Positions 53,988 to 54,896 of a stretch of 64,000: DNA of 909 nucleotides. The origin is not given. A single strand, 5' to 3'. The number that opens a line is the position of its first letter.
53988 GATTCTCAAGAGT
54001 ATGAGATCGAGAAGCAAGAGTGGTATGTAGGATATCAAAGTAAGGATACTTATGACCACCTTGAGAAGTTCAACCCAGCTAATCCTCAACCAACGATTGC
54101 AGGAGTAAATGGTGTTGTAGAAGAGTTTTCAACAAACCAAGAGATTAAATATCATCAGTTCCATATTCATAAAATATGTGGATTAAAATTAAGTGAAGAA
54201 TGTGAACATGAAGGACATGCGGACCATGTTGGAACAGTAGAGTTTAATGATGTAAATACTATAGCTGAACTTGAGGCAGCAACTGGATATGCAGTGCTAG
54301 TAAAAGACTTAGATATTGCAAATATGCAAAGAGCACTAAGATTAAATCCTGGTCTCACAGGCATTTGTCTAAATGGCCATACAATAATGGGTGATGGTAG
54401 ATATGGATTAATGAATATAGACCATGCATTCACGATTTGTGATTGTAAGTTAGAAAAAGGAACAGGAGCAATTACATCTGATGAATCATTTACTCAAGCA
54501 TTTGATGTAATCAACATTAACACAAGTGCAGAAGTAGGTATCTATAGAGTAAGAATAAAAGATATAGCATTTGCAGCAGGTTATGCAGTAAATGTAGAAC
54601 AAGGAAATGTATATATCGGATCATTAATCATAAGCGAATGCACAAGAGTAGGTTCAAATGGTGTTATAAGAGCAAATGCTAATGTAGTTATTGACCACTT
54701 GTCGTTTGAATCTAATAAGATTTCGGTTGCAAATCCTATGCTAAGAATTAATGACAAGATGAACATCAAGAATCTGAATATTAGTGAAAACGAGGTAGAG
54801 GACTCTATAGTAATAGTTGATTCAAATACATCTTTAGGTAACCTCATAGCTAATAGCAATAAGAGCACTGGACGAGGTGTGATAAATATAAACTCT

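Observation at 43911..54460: Recurrent Cys/His 'knuckle' + CLNGH + ICDC triad marking every module start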

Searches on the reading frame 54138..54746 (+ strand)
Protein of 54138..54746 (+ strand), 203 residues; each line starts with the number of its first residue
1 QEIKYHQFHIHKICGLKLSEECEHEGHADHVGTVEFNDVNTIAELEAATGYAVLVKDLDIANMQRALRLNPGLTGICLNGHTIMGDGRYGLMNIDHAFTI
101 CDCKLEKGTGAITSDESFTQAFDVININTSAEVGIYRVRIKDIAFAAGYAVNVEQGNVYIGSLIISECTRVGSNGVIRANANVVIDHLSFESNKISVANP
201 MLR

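Call 42: predict_structure(alignment_id=A5)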
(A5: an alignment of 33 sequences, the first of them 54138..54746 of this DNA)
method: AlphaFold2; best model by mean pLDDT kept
length: 203 residues; sequences in the alignment: 33
mean_pLDDT: 81.9   pTM: 0.81
mean pLDDT of the five models: 81.9, 81.4, 81.4, 79.5, 79.1
residues with pLDDT >= 90: 117; 70-90: 40; 50-70: 25; < 50: 21
segments of 3 or more residues with pLDDT < 50: 1-6, 20-29, 199-203
pLDDT, mean of each block of 10 residues (from residue 1): 48 53 42 82 97 95 90 95 89 95 80 83 92 93 89 94 90 83 93 68 39
secondary structure, 60 per line:
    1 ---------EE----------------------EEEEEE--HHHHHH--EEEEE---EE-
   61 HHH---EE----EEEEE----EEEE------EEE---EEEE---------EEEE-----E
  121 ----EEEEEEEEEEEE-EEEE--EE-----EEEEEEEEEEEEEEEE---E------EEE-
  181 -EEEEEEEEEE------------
elements in order: E34-39 H42-47 E50-54 E73-77 E82-85 E92-94 E98-101 E111-114 E125-136 E138-141 E151-166 E177-179 E182-191

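Call 45: fold_search(model_id=the predicted structure, library=pdb)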
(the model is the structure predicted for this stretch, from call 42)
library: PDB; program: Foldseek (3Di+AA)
matches with E <= 10: 165; with E <= 0.001: 0
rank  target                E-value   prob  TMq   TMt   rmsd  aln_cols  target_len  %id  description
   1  4mxn_C                1.3e-01  0.23  0.24  0.23  11.2       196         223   10  Crystal structure of a putative glycosyl hydrolase (PARMER_00599) from Parabacteroides merdae ATCC 43184 at 1.95 A res (released 2013-10-23)
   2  4mxn_D                1.7e-01  0.23  0.24  0.22  11.4       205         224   10  Crystal structure of a putative glycosyl hydrolase (PARMER_00599) from Parabacteroides merdae ATCC 43184 at 1.95 A res (released 2013-10-23)
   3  4mxn_B                2.8e-01  0.20  0.24  0.22  11.4       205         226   10  Crystal structure of a putative glycosyl hydrolase (PARMER_00599) from Parabacteroides merdae ATCC 43184 at 1.95 A res (released 2013-10-23)
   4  4nu3_B                2.8e-01  0.10  0.17  0.16  11.0       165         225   11  Crystal structure of mFfIBP, a capping head region swapped mutant of ice-binding protein (released 2014-04-16)
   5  8jle_A                3.7e-01  0.30  0.23  0.38   9.9       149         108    6  Cryo-EM structure of SV2A LD4 in complex with BoNT/A2 Hc in the SV2A-levetiracetam-BoNT/A2 Hc complex (released 2024-05-01)
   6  8x1l                  4.4e-01  0.02  0.12  0.11  18.2       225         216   10  Crystal structure of S96C/L132C mutant of FfIBP (released 2024-11-13)
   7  6bg8_A                4.8e-01  0.08  0.18  0.16  11.4       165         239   15  Shewanella frigidimarina ice-binding protein_1 DUF3494 Domain (released 2018-03-07)
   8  4yzx_A                5.1e-01  0.13  0.22  0.23  12.7       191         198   11  C. bescii Family 3 pectate lyase double mutant K108A/D107N in complex with trigalacturonic acid (released 2015-12-23)
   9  4nu2                  5.3e-01  0.06  0.15  0.15  12.9       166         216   12  Crystal structure of an ice-binding protein (FfIBP) from the Antarctic bacterium, Flavobacterium frigoris PS1 (released 2014-04-16)
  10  4nu3_A                5.9e-01  0.06  0.16  0.15  11.8       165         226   11  Crystal structure of mFfIBP, a capping head region swapped mutant of ice-binding protein (released 2014-04-16)
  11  9fyq_A                6.2e-01  0.08  0.16  0.08  10.9       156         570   10  Cryo-EM structure of native SV2A in complex with TeNT-Hc, gangliosides and Pro-Macrobody 5 (released 2025-05-21)
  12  7xks                  6.2e-01  0.08  0.20  0.15  13.8       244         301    9  Crystal structure of an alkaline pectate lyase from Bacillus clausii (released 2023-03-29)
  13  3n6z                  6.9e-01  0.08  0.21  0.14  14.4       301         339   10  Crystal structure of a putative immunoglobulin A1 protease (BACOVA_03286) from Bacteroides ovatus at 1.30 A resolution (released 2010-07-21)
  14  8jlc_A                6.9e-01  0.07  0.15  0.07  12.1       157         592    7  Cryo-EM structure of SV2A in complex with BoNT/A2 Hc and levetiracetam (released 2024-05-01)
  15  3wp9                  7.2e-01  0.08  0.21  0.20  10.9       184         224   12  Crystal structure of antifreeze protein from an Antarctic sea ice bacterium Colwellia sp. (released 2014-07-02)
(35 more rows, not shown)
